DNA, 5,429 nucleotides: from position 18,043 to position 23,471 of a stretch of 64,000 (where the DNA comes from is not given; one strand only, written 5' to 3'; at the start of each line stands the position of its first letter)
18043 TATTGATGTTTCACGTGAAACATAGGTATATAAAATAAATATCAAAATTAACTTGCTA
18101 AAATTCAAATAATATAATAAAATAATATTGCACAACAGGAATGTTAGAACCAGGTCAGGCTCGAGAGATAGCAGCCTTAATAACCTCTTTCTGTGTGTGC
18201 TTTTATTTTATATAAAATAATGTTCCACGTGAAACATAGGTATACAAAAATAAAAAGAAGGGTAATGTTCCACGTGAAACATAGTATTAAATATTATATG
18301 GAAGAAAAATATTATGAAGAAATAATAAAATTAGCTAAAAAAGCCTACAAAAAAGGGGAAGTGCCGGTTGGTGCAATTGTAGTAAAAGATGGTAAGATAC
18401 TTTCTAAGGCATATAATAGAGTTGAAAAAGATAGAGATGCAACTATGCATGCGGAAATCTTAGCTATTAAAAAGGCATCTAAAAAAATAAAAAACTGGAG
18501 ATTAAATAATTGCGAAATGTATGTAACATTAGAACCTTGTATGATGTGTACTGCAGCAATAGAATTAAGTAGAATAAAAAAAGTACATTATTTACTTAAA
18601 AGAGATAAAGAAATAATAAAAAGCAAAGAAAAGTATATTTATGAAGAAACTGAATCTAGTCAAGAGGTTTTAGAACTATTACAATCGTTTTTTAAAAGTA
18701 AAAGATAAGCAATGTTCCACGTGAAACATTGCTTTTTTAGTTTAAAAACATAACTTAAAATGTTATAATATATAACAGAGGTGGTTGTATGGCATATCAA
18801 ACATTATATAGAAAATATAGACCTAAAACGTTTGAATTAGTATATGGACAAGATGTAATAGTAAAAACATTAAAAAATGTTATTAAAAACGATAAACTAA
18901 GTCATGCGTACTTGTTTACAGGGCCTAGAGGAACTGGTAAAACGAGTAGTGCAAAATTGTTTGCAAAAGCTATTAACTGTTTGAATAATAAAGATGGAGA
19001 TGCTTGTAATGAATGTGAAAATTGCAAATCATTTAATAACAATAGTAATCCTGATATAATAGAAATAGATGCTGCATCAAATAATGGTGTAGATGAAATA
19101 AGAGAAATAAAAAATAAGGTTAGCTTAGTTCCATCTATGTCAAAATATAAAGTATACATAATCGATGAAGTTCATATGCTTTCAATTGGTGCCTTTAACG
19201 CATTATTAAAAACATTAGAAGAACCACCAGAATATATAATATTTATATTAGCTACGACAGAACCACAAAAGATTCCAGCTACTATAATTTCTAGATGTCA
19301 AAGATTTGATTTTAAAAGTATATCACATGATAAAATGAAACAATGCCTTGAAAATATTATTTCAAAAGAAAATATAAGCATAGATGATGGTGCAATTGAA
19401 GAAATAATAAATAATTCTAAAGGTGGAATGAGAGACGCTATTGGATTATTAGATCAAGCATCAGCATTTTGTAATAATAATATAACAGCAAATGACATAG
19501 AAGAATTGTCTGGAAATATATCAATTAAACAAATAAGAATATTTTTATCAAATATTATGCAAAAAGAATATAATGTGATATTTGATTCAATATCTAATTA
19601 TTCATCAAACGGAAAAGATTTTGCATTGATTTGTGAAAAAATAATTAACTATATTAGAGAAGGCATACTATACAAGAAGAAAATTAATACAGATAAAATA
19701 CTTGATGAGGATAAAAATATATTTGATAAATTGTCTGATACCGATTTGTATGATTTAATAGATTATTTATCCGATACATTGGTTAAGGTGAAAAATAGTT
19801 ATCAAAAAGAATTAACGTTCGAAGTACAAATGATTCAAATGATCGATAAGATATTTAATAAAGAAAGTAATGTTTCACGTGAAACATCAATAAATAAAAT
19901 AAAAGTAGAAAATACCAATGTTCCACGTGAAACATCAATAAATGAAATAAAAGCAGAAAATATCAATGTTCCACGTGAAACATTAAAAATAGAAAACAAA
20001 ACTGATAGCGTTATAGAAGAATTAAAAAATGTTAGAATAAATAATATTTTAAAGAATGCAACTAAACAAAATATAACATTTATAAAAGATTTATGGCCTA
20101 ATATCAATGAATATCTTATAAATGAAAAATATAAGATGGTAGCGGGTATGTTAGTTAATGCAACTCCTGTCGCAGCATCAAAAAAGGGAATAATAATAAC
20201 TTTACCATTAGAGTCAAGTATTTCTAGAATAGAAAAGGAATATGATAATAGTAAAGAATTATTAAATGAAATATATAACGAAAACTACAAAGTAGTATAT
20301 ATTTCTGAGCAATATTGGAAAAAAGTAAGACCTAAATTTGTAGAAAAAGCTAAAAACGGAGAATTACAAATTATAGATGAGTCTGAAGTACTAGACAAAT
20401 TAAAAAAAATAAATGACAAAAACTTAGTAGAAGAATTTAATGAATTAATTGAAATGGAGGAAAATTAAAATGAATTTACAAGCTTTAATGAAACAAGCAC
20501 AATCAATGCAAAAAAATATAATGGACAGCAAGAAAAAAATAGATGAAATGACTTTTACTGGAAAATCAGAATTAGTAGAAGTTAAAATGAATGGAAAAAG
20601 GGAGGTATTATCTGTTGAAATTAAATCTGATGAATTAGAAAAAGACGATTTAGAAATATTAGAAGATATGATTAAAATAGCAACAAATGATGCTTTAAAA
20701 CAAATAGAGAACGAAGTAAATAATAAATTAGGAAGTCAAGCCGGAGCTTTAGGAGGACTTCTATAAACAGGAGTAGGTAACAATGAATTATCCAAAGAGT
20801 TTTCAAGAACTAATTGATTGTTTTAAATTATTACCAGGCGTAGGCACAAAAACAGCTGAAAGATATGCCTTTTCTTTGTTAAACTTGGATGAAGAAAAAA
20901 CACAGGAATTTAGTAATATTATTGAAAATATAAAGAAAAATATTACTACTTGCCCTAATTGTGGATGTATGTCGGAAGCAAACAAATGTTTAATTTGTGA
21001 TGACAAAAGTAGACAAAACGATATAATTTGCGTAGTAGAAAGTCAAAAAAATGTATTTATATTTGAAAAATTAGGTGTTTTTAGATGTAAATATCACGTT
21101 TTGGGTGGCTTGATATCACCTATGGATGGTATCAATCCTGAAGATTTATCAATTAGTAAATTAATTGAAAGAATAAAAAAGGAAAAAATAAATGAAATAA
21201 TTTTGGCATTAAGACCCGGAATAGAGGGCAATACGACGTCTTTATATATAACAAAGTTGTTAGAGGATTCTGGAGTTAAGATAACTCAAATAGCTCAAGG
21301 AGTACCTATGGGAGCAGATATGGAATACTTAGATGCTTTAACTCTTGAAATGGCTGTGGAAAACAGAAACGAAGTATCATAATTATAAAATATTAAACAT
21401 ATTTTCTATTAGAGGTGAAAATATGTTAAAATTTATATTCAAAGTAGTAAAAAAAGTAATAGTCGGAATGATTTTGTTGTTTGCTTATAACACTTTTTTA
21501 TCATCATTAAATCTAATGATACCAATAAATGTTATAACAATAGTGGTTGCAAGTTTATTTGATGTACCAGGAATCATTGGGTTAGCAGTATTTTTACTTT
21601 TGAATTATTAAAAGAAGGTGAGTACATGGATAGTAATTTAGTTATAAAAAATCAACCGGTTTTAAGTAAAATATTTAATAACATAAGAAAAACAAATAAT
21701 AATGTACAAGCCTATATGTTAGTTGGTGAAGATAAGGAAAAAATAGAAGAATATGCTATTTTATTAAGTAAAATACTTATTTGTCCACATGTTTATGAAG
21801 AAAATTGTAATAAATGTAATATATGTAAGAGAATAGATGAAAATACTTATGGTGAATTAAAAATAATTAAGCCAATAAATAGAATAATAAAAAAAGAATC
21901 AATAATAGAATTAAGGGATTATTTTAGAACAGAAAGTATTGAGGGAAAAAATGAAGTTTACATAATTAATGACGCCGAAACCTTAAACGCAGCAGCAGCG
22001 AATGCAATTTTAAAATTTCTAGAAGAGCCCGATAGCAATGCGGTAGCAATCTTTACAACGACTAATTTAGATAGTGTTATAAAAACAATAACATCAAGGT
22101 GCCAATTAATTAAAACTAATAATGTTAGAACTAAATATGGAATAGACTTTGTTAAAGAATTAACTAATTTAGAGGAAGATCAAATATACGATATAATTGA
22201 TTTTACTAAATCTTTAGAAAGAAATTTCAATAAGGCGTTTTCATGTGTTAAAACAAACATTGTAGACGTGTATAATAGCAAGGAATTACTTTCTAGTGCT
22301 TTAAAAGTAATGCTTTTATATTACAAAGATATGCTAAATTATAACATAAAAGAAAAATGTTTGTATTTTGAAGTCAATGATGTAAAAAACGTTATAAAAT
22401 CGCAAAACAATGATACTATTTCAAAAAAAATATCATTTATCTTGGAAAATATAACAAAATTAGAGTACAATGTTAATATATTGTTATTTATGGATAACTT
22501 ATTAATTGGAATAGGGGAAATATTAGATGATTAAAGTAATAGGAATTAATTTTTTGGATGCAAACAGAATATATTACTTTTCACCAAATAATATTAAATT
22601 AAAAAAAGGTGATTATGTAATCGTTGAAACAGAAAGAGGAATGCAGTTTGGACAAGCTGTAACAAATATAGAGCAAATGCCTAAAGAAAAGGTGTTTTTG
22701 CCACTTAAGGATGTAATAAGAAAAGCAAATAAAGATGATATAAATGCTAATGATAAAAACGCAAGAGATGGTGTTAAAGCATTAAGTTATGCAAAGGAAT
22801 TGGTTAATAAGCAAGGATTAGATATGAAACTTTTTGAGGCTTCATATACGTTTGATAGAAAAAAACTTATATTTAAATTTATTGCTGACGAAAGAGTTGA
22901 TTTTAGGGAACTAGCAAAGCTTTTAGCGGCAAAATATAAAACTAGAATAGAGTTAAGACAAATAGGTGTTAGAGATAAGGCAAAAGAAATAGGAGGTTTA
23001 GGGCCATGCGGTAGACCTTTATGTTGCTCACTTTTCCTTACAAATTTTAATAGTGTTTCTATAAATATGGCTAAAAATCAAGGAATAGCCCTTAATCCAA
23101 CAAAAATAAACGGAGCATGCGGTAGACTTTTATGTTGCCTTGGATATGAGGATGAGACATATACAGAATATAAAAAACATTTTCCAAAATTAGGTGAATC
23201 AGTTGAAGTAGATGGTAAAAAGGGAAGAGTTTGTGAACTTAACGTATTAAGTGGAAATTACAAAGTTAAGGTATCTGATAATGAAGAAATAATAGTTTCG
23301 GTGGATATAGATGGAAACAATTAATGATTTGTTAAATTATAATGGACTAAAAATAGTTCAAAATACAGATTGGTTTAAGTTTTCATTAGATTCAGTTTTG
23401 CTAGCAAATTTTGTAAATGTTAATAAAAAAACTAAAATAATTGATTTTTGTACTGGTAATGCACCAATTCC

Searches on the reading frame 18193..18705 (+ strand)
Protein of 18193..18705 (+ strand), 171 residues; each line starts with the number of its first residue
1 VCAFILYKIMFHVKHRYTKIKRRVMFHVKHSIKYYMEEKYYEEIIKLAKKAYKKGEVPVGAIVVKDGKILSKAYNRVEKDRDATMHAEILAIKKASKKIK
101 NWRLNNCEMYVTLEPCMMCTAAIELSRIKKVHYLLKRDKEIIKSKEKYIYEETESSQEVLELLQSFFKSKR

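Call 27: search_protein_families(library=pfam, proteins=[window:18193-18705:+], max_evalue=0.01)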
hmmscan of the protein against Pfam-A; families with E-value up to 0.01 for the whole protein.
window:18193-18705:+ (171 aa): 5 families
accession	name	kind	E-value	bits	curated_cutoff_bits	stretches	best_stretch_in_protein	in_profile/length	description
PF14437.12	MafB19-deam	-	7.4e-34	117.1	27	1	37-171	3-142/142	MafB19-like deaminase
PF00383.29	dCMP_cyt_deam_1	-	1.2e-30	105.8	25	1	37-134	4-101/102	Cytidine and deoxycytidylate deaminase zinc-binding region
PF14439.12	Bd3614-deam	-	2.3e-06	28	38.5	1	60-123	12-74/113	Bd3614-like deaminase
PF18750.7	SNAD4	-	0.0026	18.2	27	1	75-124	22-72/130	Secreted Novel AID/APOBEC-like Deaminase 4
PF18772.7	APOBEC2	-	0.004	17.6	26.8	1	79-163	44-123/175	APOBEC2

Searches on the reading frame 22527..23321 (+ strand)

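Call 62: search_protein_families(library=pfam, proteins=[window:22527-23321:+], max_evalue=0.001)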
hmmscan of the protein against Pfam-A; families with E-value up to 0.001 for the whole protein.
window:22527-23321:+ (265 aa): 1 family
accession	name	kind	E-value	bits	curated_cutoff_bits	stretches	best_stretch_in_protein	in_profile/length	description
PF04468.17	PSP1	-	3e-29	101.6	27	1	61-146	1-86/86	PSP1 C-terminal conserved region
